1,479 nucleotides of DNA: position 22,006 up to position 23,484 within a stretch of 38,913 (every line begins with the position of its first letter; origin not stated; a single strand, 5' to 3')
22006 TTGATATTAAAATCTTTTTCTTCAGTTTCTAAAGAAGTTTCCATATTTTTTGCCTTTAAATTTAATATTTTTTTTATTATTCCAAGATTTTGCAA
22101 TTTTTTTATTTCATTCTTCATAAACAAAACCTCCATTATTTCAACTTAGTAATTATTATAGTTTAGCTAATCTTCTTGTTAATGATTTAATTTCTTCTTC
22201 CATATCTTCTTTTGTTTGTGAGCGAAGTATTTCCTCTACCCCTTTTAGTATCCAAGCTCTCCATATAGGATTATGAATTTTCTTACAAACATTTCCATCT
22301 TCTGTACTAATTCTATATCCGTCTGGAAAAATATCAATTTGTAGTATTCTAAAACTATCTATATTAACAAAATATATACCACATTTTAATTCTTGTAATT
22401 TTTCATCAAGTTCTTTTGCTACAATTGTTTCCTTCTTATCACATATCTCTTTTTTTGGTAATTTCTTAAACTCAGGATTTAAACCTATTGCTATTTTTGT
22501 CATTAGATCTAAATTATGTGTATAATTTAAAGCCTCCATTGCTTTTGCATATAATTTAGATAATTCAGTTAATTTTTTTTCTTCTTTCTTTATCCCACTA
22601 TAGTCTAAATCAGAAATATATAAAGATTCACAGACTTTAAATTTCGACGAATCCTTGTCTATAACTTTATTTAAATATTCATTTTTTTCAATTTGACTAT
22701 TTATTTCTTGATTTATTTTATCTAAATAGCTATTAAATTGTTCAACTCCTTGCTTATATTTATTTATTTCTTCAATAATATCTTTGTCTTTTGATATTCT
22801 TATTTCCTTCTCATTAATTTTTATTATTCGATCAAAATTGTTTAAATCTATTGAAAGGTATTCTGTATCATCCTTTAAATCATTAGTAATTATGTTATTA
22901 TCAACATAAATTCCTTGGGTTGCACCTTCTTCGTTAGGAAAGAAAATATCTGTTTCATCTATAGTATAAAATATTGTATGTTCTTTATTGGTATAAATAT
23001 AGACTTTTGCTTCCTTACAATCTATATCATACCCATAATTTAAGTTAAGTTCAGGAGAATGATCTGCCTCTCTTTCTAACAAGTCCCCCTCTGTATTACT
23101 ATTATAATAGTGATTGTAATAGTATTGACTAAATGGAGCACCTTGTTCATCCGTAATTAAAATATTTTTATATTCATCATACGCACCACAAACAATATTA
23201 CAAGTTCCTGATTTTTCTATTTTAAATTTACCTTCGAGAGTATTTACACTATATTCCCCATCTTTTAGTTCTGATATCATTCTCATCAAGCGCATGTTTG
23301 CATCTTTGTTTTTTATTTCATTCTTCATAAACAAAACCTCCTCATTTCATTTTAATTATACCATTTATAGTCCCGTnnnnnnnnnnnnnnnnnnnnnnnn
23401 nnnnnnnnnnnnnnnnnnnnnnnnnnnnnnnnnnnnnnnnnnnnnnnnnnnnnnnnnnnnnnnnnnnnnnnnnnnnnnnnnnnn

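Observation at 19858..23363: Tandem array of three orphan paralog cassettes at the rsmG-parB junction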

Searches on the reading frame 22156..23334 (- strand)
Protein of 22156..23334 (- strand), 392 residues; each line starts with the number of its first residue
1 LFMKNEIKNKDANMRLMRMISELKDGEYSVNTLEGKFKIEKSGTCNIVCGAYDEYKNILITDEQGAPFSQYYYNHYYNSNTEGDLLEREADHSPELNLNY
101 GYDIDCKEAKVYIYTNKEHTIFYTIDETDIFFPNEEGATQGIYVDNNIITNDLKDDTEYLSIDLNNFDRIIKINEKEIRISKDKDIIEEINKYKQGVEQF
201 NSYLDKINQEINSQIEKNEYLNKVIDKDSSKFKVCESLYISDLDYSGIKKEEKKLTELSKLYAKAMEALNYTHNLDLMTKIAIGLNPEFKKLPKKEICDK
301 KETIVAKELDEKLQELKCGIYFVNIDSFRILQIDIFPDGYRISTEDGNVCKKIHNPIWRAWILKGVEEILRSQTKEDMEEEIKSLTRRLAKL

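Call 4: search_protein_families(library=pfam, proteins=[window:22156-23334:-], max_evalue=1)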
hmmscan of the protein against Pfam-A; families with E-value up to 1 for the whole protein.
window:22156-23334:- (392 aa): 0 families

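Call 6: search_protein_families(library=ncbifam, proteins=[window:22156-23334:-], max_evalue=1)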
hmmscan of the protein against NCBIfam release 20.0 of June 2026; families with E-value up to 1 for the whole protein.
window:22156-23334:- (392 aa): 1 family
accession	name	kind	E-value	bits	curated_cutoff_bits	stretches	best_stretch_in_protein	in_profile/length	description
NF040642.1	sulf_sens_BigR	equivalog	0.096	12.8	155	1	8-41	15-47/95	sulfite-sensing transcriptional repressor BigR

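Call 7: search_protein_families(library=padloc, proteins=[window:22156-23334:-], max_evalue=1)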
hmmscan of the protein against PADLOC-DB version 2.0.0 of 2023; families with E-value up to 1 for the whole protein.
window:22156-23334:- (392 aa): 2 families
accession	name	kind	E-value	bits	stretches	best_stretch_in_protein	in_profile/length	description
PDLC00597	ZorA1|ZorA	-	0.00034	17.5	1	161-239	578-656/683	MotA/ExbB/TolQ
PDLC04407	PDC-M09A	-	0.2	9.1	1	181-255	192-261/282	-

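Call 8: search_protein_families(library=phrogs, proteins=[window:22156-23334:-], max_evalue=1)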
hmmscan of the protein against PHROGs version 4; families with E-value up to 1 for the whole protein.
window:22156-23334:- (392 aa): 3 families
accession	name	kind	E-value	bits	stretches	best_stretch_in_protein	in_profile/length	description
phrog_34458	-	unknown function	0.12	13.7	1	340-378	33-72/73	-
phrog_16090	-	unknown function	0.13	13.5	1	126-201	21-89/123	-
phrog_167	-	tail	0.31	9.6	1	19-290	75-235/1555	tail length tape measure protein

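Call 9: find_homologous_proteins(query=window:22156-23328:-, max_evalue=0.001)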
Query window:22156-23328:- (390 aa): 4 proteins with E <= 0.001 among 7564 candidates.
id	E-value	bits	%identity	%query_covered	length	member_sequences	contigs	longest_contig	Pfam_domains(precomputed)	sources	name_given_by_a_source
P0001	7.7e-254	860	100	100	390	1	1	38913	-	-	-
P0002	3.5e-179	614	78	100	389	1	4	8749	-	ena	-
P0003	4.0e-66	242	42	99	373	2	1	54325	-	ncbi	-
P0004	1.5e-26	112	34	84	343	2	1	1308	-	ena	-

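Call 11: find_encoding_contigs(protein=P0003, flank=10000)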
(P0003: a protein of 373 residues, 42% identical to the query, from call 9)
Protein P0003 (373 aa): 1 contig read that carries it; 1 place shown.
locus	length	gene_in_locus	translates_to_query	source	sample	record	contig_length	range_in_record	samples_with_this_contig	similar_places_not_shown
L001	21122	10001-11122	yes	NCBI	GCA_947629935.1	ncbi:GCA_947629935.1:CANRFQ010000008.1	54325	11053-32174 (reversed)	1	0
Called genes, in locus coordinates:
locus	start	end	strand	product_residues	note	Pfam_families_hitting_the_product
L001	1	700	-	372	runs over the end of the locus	PF00712:DNA_pol3_beta, PF02767:DNA_pol3_beta_2, PF02768:DNA_pol3_beta_3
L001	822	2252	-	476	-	PF11638:DnaA_N, PF01695:IstB_IS21, PF00308:Bac_DnaA, PF01637:ATPase_2 (faint), PF00004:AAA (weak), PF13173:AAA_14 (weak), PF08299:Bac_DnaA_C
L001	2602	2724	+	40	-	PF00468:Ribosomal_L34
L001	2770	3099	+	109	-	PF00825:Ribonuclease_P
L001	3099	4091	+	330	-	PF02096:60KD_IMP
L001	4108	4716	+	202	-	PF13083:KH_KhpA-B, PF01424:R3H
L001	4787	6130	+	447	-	PF10396:TrmE_N, PF12631:MnmE_helical, PF00009:GTP_EFTU (faint), PF00350:Dynamin_N (faint), PF01926:MMR_HSR1, PF02421:FeoB_N, PF04548:AIG1 (weak)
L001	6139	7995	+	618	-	PF00890:FAD_binding_2 (faint), PF01134:GIDA, PF07992:Pyr_redox_2 (weak), PF12831:FAD_oxidored (weak), PF21680:GIDA_C_1st, PF13932:SAM_GIDA_C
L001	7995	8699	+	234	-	PF02527:GidB, PF05175:MTS (weak), PF13847:Methyltransf_31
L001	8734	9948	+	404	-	-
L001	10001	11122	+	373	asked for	-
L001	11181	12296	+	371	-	-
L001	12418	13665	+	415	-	PF02195:ParB_N, PF17762:HTH_ParB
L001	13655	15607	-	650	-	PF00912:Transgly, PF00905:Transpeptidase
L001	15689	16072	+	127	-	-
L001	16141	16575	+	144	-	-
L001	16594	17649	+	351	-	PF03462:PCRF, PF00472:RF-1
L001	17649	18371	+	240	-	PF03602:Cons_hypoth95 (weak), PF05175:MTS, PF06325:PrmA, PF07669:Eco57I (faint), PF13847:Methyltransf_31, PF08241:Methyltransf_11 (weak), PF08242:Methyltransf_12 (weak), PF13649:Methyltransf_25, +1 more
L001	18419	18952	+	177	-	PF09551:Spore_II_R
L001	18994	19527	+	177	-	PF02659:Mntp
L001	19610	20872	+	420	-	PF00275:EPSP_synthase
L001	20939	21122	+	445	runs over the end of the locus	PF00493:MCM, PF00004:AAA, PF07724:AAA_2, PF10431:ClpB_D2-small (weak)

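Call 12: find_encoding_contigs(protein=P0002, flank=10000)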
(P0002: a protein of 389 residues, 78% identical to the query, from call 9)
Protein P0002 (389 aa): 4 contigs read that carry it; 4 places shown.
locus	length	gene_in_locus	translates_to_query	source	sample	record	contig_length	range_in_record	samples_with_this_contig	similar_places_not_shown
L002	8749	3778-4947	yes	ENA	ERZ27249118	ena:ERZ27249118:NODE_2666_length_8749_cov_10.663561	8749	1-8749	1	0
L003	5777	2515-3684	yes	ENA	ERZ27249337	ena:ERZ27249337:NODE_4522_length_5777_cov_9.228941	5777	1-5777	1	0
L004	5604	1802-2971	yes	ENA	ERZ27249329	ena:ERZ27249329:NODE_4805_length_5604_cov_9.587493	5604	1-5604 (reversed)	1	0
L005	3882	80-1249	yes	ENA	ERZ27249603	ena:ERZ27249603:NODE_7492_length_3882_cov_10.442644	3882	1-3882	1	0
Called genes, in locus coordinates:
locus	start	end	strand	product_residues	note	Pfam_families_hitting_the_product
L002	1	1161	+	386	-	?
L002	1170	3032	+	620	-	PF01134:GIDA, PF21680:GIDA_C_1st, PF13932:SAM_GIDA_C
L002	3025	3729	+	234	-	PF02527:GidB, PF13847:Methyltransf_31 (weak)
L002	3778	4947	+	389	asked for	-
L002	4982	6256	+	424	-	-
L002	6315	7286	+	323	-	-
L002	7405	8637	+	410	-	PF02195:ParB_N, PF17762:HTH_ParB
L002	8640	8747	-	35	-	?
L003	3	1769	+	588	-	?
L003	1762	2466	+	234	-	PF02527:GidB, PF13847:Methyltransf_31 (weak)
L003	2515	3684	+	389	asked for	-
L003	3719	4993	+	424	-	-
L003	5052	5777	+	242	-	?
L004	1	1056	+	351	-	?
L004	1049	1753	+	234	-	PF02527:GidB, PF13847:Methyltransf_31 (weak)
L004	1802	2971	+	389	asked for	-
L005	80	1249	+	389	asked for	-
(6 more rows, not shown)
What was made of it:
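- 22156..23328 (-): X3, the first (rsmG-proximal) paralog, 390 aa, full architecture. The ortholog in L002 is 78% identical (calls 9, 12).
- On Pseudogene array: ORFs are intact in the window and in L002 (call 12).
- All three ORFs are intact in both the window and L002 (call 12).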

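Call 14: find_homologous_proteins(query=A2, max_evalue=0.01)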
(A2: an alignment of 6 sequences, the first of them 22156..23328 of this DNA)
Query A2 (6 sequences) (390 aa, profile of the alignment): 4 proteins with E <= 0.01 among 8000 candidates.
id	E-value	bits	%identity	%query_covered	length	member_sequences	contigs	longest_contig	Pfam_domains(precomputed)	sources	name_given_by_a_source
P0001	1.6e-160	552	100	100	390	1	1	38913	-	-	-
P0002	1.3e-159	549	78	100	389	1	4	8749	-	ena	-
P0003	1.6e-154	533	42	99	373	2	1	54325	-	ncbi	-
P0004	2.3e-117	410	34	84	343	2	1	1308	-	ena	-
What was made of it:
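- Tried and rejected: The word-indexed homolog search missed most of the family, even the window's own X1 and X2 (calls 9, 14).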

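Call 18: find_related_loci(query=A2, collection=genome_contigs, flank=8000)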
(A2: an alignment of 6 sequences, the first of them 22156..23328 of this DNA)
Query A2 (390 aa) in genome_contigs; peptide patterns used: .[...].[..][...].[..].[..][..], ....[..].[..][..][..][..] (x = any residue, [..] = any of these).
133 stretches matched a pattern; 5 encode a relative of the query (tblastn E <= 1e-3); 5 distinct loci.
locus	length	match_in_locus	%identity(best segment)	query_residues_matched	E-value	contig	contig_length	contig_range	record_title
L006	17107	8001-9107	41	5-390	2e-76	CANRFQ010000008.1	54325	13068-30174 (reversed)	MAG: uncultured Bacilli bacterium isolate Lapin-023__bin43 genome assembly, contig: Lapin-023__NODE_834_length_54325_cov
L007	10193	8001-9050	42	5-376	2e-69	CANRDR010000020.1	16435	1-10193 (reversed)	MAG: uncultured Bacilli bacterium isolate Lapin-025__bin65 genome assembly, contig: Lapin-025__NODE_2738_length_16435_co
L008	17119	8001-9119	39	5-390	1e-65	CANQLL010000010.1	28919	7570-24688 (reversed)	MAG: uncultured Bacilli bacterium isolate Lapin-015__bin71 genome assembly, contig: Lapin-015__NODE_1368_length_28919_co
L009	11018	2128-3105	33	7-337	1e-28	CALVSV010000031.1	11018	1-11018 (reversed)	MAG: uncultured Bacilli bacterium isolate E20__bin216 genome assembly, contig: E20__k127_6835531, whole genome shotgun s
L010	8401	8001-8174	38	12-69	6e-5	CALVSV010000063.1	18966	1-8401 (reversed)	MAG: uncultured Bacilli bacterium isolate E20__bin216 genome assembly, contig: E20__k127_9621700, whole genome shotgun s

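Call 26: predict_structure(alignment_id=A2)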
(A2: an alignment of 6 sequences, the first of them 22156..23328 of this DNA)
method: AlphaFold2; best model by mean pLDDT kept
length: 390 residues; sequences in the alignment: 6
mean_pLDDT: 80.1   pTM: 0.71
mean pLDDT of the five models: 80.1, 79.1, 67.5, 65.0, 63.0
residues with pLDDT >= 90: 87; 70-90: 238; 50-70: 42; < 50: 23
segments of 3 or more residues with pLDDT < 50: 1-4, 151-155, 228-232, 295-302
pLDDT, mean of each block of 10 residues (from residue 1): 57 88 94 94 81 93 92 80 86 85 92 91 91 75 76 62 88 81 87 81 79 76 57 53 73 90 89 87 87 51 69 86 76 83 73 79 86 76 79
secondary structure, 60 per line:
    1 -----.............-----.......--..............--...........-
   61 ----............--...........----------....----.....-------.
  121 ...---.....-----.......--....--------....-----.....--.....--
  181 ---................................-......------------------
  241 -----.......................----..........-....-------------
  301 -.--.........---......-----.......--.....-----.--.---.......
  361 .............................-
elements in order: H6-18 E24-30 E33-46 E49-59 E65-76 E79-89 E100-103 E108-112 E120-123 E127-131 E137-143 E146-149 E158-161 E167-171 E174-178 H184-215 H217-222 H246-268 H273-282 H284-287 H305-313 E317-322 E328-334 E337-341 H354-389
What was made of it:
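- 22156..23328 (-): AlphaFold2 model with pLDDT 80 and pTM 0.71: helix 6-18, β-meander 24-178, helices 184-222 and 246-287, second helix plus 3-strand module 305-341, C-terminal helix 354-389 (call 26).
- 22333..22422 (-): C-terminal helix-hairpin motif of X3 (residues about 303-332), repeat unit A'. Secondary structure H305-313, E317-322, E328-334 (call 26).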

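Call 28: search_protein_representatives(alignment_id=A2)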
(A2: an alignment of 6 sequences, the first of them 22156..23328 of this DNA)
Query: 6 sequences, 377 profile positions. Proteins with E-value up to 0.001 (for the whole library): 22; up to 1e-10: 18; up to 1e-30: 12. The best 22 are listed.
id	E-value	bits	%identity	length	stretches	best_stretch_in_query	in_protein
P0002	4.0e-160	549.4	-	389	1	1-376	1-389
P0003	5.0e-155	532.6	-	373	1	5-376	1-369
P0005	7.4e-130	449.8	-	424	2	2-376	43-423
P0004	7.4e-118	410.3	-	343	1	5-341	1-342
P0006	2.7e-102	359.1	-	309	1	1-288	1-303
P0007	2.9e-98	345.8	-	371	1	5-373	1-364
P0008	3.9e-92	325.6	-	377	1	1-373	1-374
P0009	2.4e-88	313.2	-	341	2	5-194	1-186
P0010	1.5e-67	244.7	-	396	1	13-367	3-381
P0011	1.5e-53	198.6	-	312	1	5-286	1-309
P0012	2.1e-46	175.1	-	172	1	6-187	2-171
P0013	7.4e-37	143.7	-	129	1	155-273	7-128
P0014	5.5e-28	114.5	-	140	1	246-375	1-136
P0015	8.8e-26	107.2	-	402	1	7-375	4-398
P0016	2.4e-21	92.6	-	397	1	6-374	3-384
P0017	5.8e-21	91.4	-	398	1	7-364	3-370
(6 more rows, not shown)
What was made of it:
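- Call 28 found 22 relatives among 1.84e9 proteins.
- Tried and rejected: The exhaustive scan was needed (call 28).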

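Call 30: fold_search(model_id=the predicted structure, library=pdb)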
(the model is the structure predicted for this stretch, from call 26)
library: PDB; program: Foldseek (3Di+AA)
matches with E <= 10: 809; with E <= 0.001: 0
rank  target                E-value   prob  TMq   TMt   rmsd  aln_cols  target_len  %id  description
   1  8xx5_B                3.5e-02  0.08  0.09  0.04  26.4       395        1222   11  ASFV RNAP M1249L C-tail occupied complex1 (MCOC1) (released 2025-01-22)
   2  8alo_B                3.8e-02  0.63  0.12  0.27  16.3       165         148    7  Heterodimer formation of sensory domains of Vibrio cholerae regulators ToxR and ToxS (released 2023-09-13)
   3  4ghb_A                5.5e-02  0.84  0.15  0.21  17.2       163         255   12  Crystal structure of a porin-like protein (BACUNI_01323) from Bacteroides uniformis ATCC 8492 at 2.32 A resolution (released 2012-08-29)
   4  6lix_B                1.3e-01  0.23  0.12  0.20  16.5       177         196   15  CRL Protein of Arabidopsis (released 2020-09-16)
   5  8bk2_A                1.6e-01  0.14  0.10  0.18  16.0       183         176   15  X-ray structure of meningococcal factor H binding protein variant 2 in complex with a specific and bactericidal human  (released 2023-11-22)
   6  8dml_B                1.7e-01  0.44  0.12  0.30  16.2       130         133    9  Vibrio parahaemolyticus VtrA/VtrC complex bound to the bile salt chenodeoxycholate (released 2023-06-14)
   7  2oy7                  1.8e-01  0.12  0.12  0.14  15.9       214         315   11  The crystal structure of OspA mutant (released 2008-03-04)
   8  3emo_A                1.9e-01  0.38  0.10  0.23  11.4        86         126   15  Crystal structure of transmembrane Hia 973-1098 (released 2008-11-04)
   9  5kew_F                2.6e-01  0.18  0.11  0.26  19.1       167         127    9  Vibrio parahaemolyticus VtrA/VtrC complex bound to the bile salt taurodeoxycholate (released 2016-07-20)
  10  6obt                  2.6e-01  0.06  0.08  0.10  19.4       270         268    7  Structural insights into dehydratase substrate selection for the borrelidin and fluvirucin polyketide synthases (released 2019-06-05)
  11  2h1t_B                3.1e-01  0.20  0.12  0.21  13.0       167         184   11  Crystal structure of a duf1089 family protein (pa1994) from pseudomonas aeruginosa at 1.80 A resolution (released 2006-05-30)
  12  9irq_A                3.1e-01  0.14  0.11  0.07  14.5       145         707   12  Alginate lyase (Microbulbifer sp. ALW1) (released 2025-01-22)
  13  4fvs_E                3.4e-01  0.12  0.13  0.20  20.0       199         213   11  Crystal structure of a putative lipoprotein (BDI_3050) from Parabacteroides distasonis ATCC 8503 at 2.70 A resolution (released 2012-07-25)
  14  1izn_A                3.6e-01  0.66  0.13  0.18  11.8       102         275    9  Crystal Structure of Actin Filament Capping Protein CapZ (released 2003-04-08)
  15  2gr8_A                3.6e-01  0.28  0.10  0.32  11.4        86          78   15  Hia 1022-1098 (released 2006-05-23)
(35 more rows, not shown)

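Call 31: find_encoding_contigs(protein=P0015, flank=8000, max_places=4)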
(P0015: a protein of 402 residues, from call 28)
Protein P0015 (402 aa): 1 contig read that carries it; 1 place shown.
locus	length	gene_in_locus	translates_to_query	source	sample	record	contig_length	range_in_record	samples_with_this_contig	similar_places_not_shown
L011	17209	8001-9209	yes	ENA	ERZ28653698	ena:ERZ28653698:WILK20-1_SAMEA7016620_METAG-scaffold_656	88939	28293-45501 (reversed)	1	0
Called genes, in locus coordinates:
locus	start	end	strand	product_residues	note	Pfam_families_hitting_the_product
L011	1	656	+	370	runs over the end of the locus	PF13477:Glyco_trans_4_2, PF13439:Glyco_transf_4, PF13579:Glyco_trans_4_4, PF00534:Glycos_transf_1, PF13692:Glyco_trans_1_4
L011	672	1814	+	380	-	PF14897:EpsG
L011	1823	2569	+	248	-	PF12919:TcdA_TcdB (faint), PF04488:Gly_transf_sug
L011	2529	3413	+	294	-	PF00535:Glycos_transf_2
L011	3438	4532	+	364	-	PF04230:PS_pyruv_trans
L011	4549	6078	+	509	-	PF01943:Polysacc_synt, PF13440:Polysacc_synt_3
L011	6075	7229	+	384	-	PF12838:Fer4_7, PF13187:Fer4_9 (weak), PF14697:Fer4_21 (weak), PF12797:Fer4_2 (weak), PF12837:Fer4_6 (weak), PF00037:Fer4 (weak), PF13183:Fer4_8 (weak), PF04432:FrhB_FdhB_C, +2 more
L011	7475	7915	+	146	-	-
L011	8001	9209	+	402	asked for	-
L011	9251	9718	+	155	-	PF04892:VanZ-LLP1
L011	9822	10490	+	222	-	PF18927:CrtO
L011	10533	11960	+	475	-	PF00587:tRNA-synt_2b, PF03129:HGTP_anticodon, PF09180:ProRS-C_1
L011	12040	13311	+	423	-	-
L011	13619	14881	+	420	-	PF00152:tRNA-synt_2 (faint), PF13393:tRNA-synt_His, PF00587:tRNA-synt_2b, PF03129:HGTP_anticodon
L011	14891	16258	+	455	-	PF01336:tRNA_anti-codon, PF00152:tRNA-synt_2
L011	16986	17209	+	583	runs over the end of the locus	PF01336:tRNA_anti-codon, PF00152:tRNA-synt_2, PF01409:tRNA-synt_2d (faint), PF02938:GAD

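Call 33: find_encoding_contigs(protein=P0016, flank=8000, max_places=4)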
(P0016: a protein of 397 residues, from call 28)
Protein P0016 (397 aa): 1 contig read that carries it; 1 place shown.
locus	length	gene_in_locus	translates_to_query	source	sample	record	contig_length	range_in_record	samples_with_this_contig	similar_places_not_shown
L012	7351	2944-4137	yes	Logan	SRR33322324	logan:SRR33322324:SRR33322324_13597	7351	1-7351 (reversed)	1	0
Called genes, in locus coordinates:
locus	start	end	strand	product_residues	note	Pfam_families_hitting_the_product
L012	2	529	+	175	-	?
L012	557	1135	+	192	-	PF02223:Thymidylate_kin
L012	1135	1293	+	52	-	-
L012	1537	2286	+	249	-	-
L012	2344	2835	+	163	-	-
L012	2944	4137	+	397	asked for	-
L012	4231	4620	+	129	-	-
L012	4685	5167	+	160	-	-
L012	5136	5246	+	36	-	-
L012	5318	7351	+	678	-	?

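Call 34: find_encoding_contigs(protein=P0017, flank=8000, max_places=4)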
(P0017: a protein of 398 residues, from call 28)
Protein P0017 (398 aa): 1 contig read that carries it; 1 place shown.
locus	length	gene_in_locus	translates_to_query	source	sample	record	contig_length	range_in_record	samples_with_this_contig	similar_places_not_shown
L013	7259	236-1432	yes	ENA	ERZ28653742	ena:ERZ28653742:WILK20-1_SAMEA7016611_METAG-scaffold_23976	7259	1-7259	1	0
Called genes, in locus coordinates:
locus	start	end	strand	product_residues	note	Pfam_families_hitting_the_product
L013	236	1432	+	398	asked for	-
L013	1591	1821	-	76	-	PF04383:KilA-N (weak)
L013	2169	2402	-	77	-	PF08719:NADAR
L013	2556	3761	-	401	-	PF01938:TRAM, PF05958:tRNA_U5-meth_tr, PF02475:TRM5-TYW2_MTfase (weak), PF05175:MTS (faint), PF09445:Methyltransf_15 (weak), PF13847:Methyltransf_31 (weak), PF05958:tRNA_U5-meth_tr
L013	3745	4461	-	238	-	PF01479:S4, PF22421:SYY_C-terminal (weak), PF00849:PseudoU_synth_2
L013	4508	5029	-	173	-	PF07670:Gate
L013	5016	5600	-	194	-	PF07670:Gate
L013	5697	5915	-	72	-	-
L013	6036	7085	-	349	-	PF00768:Peptidase_S11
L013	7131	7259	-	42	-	?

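Call 35: find_encoding_contigs(protein=P0008, flank=8000, max_places=4)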
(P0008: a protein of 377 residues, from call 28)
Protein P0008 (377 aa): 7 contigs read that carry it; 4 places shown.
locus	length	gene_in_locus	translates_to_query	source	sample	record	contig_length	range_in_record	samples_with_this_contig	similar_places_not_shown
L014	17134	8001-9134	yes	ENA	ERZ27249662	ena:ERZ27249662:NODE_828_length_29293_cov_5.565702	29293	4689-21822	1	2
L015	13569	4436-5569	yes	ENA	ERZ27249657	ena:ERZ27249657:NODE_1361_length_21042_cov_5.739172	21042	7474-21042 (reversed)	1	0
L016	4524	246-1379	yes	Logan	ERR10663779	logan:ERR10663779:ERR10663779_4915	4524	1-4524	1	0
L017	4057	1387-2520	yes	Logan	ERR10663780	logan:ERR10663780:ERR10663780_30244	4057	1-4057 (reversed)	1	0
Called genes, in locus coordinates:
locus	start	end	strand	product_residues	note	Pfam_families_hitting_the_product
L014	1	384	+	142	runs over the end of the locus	-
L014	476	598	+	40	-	-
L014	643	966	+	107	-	PF00825:Ribonuclease_P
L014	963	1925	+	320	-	PF02096:60KD_IMP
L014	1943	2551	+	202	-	PF13083:KH_KhpA-B, PF01424:R3H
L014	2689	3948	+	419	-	PF13173:AAA_14, PF13635:DUF4143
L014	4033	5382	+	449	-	PF10396:TrmE_N, PF12631:MnmE_helical, PF00350:Dynamin_N (faint), PF01926:MMR_HSR1, PF02421:FeoB_N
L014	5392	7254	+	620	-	PF01134:GIDA, PF07992:Pyr_redox_2 (faint), PF12831:FAD_oxidored (weak), PF21680:GIDA_C_1st, PF13932:SAM_GIDA_C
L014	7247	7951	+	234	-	PF02527:GidB, PF05175:MTS (weak), PF13847:Methyltransf_31 (weak)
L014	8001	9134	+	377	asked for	-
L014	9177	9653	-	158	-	PF01451:LMWPc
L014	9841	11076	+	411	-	PF02195:ParB_N, PF17762:HTH_ParB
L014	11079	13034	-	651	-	PF00912:Transgly, PF00905:Transpeptidase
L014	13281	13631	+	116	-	-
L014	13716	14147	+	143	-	-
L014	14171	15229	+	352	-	PF03462:PCRF, PF00472:RF-1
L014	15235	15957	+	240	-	PF07669:Eco57I (weak), PF01209:Ubie_methyltran (weak), PF05175:MTS, PF06325:PrmA, PF13847:Methyltransf_31, PF13649:Methyltransf_25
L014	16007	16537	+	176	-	PF09551:Spore_II_R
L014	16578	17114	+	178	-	PF02659:Mntp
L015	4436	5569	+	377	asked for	-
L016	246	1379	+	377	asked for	-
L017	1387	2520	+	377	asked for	-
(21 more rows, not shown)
